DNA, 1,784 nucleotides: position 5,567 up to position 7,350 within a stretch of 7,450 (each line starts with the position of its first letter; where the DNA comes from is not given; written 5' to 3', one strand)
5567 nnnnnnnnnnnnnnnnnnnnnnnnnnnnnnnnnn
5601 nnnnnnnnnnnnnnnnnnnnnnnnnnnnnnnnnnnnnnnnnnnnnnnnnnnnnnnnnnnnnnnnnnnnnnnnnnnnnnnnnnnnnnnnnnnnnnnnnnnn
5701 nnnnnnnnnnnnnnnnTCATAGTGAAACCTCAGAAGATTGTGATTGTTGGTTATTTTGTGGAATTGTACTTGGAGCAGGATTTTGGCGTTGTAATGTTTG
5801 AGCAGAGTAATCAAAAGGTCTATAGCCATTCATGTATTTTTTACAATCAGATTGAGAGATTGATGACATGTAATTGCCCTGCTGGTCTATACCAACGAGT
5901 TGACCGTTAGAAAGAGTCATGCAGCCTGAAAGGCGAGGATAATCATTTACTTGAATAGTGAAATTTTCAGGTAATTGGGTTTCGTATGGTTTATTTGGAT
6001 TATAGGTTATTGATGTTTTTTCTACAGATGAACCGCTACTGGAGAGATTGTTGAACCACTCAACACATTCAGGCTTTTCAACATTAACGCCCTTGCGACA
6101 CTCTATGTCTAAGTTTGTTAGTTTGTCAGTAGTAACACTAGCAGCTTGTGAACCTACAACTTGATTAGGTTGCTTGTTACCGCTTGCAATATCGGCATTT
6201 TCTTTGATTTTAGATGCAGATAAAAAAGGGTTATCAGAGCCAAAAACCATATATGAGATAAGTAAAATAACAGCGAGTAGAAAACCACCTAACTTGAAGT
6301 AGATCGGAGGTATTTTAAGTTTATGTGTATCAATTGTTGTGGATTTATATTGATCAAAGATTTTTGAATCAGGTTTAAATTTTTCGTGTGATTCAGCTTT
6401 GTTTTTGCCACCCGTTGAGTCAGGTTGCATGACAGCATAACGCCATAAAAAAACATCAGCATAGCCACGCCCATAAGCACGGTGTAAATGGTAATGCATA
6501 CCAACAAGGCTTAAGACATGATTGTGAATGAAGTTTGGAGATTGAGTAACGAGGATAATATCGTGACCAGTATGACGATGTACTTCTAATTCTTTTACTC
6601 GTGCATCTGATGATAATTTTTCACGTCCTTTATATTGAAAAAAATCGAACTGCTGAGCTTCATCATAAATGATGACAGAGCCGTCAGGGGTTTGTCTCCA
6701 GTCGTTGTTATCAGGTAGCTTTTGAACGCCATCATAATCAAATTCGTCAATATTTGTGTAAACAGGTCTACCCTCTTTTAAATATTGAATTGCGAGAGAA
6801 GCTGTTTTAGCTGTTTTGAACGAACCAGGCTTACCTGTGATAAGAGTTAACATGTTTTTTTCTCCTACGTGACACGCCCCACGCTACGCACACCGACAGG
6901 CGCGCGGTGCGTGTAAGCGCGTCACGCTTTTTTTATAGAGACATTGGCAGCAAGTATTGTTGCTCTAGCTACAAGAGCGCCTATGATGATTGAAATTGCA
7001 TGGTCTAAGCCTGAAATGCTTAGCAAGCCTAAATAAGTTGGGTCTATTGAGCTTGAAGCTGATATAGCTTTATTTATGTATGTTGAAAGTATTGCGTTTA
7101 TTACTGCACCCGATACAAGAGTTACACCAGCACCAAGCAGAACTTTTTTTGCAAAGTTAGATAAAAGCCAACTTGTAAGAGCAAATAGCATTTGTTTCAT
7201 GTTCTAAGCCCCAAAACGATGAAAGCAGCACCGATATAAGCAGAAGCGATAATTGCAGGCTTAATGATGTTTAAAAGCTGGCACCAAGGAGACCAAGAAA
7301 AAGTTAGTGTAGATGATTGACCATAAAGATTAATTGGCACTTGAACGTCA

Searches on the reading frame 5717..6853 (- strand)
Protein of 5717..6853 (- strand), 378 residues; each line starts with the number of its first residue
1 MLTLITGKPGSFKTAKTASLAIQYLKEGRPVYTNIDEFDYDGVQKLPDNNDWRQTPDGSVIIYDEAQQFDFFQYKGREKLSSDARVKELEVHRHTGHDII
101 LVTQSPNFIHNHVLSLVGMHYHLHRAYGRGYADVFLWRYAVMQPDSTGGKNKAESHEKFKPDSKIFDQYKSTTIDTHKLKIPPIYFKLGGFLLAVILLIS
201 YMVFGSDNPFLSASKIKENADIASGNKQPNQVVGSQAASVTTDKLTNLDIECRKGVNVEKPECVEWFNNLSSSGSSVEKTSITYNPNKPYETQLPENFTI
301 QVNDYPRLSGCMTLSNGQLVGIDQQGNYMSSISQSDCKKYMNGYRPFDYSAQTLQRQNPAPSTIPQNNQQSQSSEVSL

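Call 7: search_protein_families(library=pfam, proteins=[window:5717-6853:-], max_evalue=0.1)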
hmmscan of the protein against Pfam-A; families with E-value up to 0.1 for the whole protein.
window:5717-6853:- (378 aa): 2 families
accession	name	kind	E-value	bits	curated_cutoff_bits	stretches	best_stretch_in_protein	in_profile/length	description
PF05707.18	Zot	-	6.1e-21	75.2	20.3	2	52-173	75-194/197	Zonular occludens toxin (Zot)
PF20720.3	nSTAND3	-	0.00062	19.9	27.2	1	4-98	21-104/155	Novel STAND NTPase 3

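Call 8: search_protein_families(library=phrogs, proteins=[window:5717-6853:-], max_evalue=0.01)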
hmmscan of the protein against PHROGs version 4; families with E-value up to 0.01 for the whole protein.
window:5717-6853:- (378 aa): 3 families
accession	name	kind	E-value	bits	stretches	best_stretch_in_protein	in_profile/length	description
phrog_197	-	moron, auxiliary metabolic gene and host takeover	4.7e-69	235.1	1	1-373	27-387/486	Zot-like toxin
phrog_1041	-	moron, auxiliary metabolic gene and host takeover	1.1e-34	121.6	1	41-245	64-293/420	CTXphi Zot-like toxin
phrog_11271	-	head and packaging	7.7e-06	26.9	0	2-36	3-38/145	head morphogenesis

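Call 29: find_related_loci(query=window:5717-6853:-, collection=viral_contigs, flank=8000)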
Query window:5717-6853:- (378 aa) in viral_contigs; peptide patterns used: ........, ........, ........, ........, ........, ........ (x = any residue, [..] = any of these).
34 stretches matched a pattern; 14 encode a relative of the query (tblastn E <= 1e-3); 14 distinct loci.
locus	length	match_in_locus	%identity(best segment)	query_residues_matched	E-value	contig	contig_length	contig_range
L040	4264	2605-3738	97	1-378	0e+0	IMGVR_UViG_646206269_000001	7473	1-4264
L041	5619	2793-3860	74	1-353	0e+0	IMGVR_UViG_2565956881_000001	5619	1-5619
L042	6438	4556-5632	71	1-352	5e-179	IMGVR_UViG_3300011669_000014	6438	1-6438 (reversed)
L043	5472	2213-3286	70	1-351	5e-173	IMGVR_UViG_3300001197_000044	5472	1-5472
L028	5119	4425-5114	82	1-231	5e-133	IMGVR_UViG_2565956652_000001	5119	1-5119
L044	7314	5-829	69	85-352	2e-126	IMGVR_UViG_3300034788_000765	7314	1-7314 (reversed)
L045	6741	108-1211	39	4-357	3e-72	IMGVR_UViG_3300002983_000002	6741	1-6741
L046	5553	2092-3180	37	1-358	3e-68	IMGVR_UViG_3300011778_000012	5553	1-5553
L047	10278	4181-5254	35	1-351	3e-60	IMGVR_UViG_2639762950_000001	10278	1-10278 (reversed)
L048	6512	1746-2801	34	16-352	1e-43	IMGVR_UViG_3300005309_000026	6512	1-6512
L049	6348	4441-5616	32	1-352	2e-41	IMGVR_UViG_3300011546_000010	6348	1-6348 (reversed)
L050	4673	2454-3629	31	1-352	4e-41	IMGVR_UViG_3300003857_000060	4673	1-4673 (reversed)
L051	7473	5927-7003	33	29-373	1e-40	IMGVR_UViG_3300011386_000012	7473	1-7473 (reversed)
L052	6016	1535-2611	33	29-373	4e-40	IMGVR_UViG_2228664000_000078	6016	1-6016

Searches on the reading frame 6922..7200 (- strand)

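Call 7: search_protein_families(library=pfam, proteins=[window:6922-7200:-], max_evalue=0.1)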
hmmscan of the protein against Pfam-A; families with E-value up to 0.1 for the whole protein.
window:6922-7200:- (92 aa): 3 families
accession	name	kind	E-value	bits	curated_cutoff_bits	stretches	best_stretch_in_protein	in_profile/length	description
PF10734.14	DUF2523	-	9.2e-14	52.2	22.1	1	5-82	1-78/80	Protein of unknown function (DUF2523)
PF18415.6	HKR_ArcB_TM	-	0.064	14.3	27.3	0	18-62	8-52/75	Histidine kinase receptor ArcB trans-membrane domain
PF22358.2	MfA4_C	-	0.088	13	27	1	11-53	57-97/137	Minor fimbrium tip subunit MfA4, C-terminal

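Call 8: search_protein_families(library=phrogs, proteins=[window:6922-7200:-], max_evalue=0.01)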
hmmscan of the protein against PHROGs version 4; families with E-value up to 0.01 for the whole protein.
window:6922-7200:- (92 aa): 1 family
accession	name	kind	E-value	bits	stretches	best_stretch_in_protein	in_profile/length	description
phrog_1242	-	head and packaging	5.6e-18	65.9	1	1-91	2-92/97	minor head protein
